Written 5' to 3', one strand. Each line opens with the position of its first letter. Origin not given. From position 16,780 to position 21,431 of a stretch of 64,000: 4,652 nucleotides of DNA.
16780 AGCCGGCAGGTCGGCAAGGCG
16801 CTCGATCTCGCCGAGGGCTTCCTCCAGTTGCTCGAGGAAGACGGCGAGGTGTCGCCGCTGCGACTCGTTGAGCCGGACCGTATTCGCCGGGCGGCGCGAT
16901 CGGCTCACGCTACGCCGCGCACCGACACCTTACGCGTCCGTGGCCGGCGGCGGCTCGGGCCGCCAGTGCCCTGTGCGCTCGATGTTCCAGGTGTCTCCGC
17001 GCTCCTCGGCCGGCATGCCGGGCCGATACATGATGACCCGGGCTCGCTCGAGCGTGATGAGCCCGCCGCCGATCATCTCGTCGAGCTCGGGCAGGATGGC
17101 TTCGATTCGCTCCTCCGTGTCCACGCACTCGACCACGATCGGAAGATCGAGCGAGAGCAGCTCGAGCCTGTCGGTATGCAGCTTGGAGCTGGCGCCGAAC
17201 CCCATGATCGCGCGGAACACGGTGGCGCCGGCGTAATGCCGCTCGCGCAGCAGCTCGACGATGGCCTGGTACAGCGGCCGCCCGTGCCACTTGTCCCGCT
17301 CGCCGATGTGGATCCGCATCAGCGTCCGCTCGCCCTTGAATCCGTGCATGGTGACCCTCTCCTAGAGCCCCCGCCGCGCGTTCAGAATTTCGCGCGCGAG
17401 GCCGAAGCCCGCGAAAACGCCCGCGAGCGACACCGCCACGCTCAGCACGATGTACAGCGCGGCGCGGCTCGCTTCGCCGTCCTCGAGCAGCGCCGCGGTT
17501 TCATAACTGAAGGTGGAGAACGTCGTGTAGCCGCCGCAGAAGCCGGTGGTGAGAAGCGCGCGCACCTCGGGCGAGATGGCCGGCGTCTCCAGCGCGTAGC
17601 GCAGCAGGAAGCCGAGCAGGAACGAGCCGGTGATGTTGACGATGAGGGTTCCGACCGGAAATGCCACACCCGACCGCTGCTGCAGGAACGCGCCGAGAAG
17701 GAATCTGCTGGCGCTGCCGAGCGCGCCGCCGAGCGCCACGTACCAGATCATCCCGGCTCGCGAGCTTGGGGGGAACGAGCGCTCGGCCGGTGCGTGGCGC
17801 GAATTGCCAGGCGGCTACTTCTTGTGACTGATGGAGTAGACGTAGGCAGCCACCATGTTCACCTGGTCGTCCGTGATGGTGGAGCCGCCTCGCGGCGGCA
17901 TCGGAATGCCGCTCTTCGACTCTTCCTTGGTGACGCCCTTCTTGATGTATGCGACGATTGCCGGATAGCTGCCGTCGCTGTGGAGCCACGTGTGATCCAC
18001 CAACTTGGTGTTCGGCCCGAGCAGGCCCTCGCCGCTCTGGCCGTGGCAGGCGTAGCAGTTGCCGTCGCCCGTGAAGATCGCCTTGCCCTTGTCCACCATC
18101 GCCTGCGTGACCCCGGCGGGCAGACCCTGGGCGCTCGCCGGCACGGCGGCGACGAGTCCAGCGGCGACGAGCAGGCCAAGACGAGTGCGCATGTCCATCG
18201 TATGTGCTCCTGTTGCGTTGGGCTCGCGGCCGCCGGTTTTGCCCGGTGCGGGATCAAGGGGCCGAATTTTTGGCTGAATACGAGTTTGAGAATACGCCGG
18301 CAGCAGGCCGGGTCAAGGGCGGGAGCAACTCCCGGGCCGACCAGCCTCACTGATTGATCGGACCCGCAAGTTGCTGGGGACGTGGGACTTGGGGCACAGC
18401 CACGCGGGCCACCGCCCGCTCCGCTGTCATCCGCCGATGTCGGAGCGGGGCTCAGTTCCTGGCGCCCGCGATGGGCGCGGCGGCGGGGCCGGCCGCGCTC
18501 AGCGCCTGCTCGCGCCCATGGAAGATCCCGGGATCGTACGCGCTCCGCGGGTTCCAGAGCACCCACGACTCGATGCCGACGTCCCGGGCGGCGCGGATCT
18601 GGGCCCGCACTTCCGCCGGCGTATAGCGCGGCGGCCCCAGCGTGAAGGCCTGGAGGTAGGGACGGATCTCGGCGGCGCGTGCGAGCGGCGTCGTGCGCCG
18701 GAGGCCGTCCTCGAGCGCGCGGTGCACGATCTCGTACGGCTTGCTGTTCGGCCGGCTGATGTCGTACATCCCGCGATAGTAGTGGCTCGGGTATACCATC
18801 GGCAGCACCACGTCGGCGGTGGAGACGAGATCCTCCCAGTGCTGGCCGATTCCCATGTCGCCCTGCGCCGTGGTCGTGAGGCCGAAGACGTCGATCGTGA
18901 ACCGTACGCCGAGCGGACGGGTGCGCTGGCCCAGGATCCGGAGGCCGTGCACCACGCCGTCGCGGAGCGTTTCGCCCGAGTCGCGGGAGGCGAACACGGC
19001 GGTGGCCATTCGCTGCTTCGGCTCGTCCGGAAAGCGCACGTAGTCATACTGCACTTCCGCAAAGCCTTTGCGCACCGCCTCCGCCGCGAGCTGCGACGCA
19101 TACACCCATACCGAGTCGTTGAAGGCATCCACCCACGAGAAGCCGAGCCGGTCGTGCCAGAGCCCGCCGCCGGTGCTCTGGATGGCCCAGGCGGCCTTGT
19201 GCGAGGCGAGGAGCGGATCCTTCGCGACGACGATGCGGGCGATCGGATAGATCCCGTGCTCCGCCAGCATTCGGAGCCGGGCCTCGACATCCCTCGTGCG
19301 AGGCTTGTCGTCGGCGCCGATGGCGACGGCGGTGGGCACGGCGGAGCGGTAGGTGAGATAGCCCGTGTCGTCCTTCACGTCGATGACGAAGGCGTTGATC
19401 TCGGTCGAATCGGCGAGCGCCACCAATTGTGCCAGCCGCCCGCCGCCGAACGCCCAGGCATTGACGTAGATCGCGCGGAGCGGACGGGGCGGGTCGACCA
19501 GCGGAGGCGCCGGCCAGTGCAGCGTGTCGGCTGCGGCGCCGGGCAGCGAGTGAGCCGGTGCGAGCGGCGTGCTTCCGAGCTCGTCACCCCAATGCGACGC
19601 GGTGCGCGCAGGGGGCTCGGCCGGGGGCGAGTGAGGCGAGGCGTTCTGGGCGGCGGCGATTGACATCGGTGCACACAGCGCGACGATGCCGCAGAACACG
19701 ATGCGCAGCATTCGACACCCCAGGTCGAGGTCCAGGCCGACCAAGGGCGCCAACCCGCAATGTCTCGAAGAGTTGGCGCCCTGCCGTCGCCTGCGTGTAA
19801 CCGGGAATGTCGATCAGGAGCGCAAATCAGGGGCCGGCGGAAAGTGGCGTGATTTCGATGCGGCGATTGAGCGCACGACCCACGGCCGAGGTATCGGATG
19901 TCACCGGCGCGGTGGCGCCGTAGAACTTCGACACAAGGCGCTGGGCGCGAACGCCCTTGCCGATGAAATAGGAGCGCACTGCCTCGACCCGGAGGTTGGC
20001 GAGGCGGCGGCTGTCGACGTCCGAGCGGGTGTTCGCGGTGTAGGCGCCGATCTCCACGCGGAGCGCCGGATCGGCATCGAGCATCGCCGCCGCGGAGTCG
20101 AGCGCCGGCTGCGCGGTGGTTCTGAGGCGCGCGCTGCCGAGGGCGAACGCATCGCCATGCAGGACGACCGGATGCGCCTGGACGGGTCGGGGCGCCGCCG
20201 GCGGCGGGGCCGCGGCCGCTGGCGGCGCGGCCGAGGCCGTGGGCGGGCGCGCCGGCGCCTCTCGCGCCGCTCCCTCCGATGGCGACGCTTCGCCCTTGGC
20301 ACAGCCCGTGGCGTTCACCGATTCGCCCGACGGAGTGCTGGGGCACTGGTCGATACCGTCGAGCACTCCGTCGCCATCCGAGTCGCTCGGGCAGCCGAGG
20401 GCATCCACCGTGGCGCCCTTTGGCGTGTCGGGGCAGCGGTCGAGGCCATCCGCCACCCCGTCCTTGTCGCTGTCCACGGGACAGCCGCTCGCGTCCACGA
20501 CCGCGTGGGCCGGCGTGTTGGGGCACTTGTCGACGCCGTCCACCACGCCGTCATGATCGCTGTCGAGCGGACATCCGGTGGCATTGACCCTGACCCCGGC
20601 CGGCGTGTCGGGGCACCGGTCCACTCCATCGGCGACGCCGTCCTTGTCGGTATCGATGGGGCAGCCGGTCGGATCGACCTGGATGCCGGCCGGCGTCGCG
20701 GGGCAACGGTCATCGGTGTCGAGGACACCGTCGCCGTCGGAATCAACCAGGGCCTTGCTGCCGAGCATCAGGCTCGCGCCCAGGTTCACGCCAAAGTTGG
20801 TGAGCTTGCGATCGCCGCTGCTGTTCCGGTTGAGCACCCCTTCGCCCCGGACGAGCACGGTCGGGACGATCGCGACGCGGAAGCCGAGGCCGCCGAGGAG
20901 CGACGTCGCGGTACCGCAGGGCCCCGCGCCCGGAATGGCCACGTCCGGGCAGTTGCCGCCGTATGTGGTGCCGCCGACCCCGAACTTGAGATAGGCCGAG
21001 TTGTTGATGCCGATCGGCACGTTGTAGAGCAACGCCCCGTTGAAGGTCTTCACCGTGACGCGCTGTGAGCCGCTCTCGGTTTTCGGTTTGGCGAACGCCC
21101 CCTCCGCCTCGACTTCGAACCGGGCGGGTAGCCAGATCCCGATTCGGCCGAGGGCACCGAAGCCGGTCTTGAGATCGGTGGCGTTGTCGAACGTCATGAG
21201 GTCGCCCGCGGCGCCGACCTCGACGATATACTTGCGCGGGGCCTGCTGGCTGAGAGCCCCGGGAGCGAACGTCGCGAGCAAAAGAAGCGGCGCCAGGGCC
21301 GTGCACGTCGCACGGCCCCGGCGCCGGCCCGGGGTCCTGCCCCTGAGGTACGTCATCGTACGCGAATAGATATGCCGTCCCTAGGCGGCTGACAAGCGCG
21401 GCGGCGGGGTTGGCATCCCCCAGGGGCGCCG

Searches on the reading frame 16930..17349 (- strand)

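Call 26: search_protein_families(library=pfam, proteins=[window:16930-17349:-], max_evalue=0.001)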
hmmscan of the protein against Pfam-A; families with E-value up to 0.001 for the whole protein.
window:16930-17349:- (139 aa): 1 family
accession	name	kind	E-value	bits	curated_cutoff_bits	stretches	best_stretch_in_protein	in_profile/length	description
PF02641.20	DUF190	-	3.6e-39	133.4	23.4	1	10-105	2-97/97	Uncharacterized ACR, COG1993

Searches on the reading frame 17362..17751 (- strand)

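Call 49: search_protein_families(library=pfam, proteins=[window:17362-17751:-], max_evalue=0.01)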
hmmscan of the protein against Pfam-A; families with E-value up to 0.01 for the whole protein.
window:17362-17751:- (129 aa): 1 family
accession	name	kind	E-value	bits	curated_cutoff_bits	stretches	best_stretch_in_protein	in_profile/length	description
PF02537.21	CRCB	-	9.5e-33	113.1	32.9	1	4-116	2-103/103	CrcB-like protein, Camphor Resistance (CrcB)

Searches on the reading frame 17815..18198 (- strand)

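Call 49: search_protein_families(library=pfam, proteins=[window:17815-18198:-], max_evalue=0.01)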
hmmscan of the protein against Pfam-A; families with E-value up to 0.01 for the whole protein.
window:17815-18198:- (127 aa): 2 families
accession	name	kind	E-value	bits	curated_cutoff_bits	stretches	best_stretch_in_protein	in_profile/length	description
PF13442.11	Cytochrome_CBB3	-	4e-10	40.3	27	1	34-120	2-68/68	Cytochrome C oxidase, cbb3-type, subunit III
PF00034.26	Cytochrom_C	-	2.6e-09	38.7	21.3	1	35-122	1-88/90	Cytochrome c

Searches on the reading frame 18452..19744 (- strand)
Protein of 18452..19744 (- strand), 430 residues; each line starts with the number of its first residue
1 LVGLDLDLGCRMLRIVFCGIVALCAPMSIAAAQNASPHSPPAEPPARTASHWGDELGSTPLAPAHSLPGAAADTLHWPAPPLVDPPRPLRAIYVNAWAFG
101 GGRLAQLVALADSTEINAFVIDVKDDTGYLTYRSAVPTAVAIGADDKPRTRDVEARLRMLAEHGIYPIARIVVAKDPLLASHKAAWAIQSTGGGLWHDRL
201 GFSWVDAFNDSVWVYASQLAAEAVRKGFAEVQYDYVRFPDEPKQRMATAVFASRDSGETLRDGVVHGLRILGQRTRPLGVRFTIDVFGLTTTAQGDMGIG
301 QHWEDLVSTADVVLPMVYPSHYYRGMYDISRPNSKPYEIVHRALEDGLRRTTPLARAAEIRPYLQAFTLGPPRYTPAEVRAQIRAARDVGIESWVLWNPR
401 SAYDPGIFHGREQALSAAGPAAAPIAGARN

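Call 26: search_protein_families(library=pfam, proteins=[window:18452-19744:-], max_evalue=0.001)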
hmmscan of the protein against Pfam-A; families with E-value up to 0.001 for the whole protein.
window:18452-19744:- (430 aa): 1 family
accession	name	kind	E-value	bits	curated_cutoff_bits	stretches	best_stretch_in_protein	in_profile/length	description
PF13200.12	DUF4015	-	8.8e-93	311.3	27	1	91-403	1-313/313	Putative glycosyl hydrolase domain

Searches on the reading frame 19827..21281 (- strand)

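Call 26: search_protein_families(library=pfam, proteins=[window:19827-21281:-], max_evalue=0.001)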
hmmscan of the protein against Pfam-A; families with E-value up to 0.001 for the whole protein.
window:19827-21281:- (484 aa): 3 families
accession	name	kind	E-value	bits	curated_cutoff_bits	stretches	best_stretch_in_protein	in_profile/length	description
PF02412.23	TSP_3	-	5.9e-14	51.9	25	0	297-317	12-32/36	Thrombospondin type 3 repeat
PF00691.25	OmpA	-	7.1e-14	52.4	27.2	1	379-473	2-98/98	OmpA family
PF13505.12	OMP_b-brl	-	1.2e-05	26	28.7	1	2-168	6-172/175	Outer membrane protein beta-barrel domain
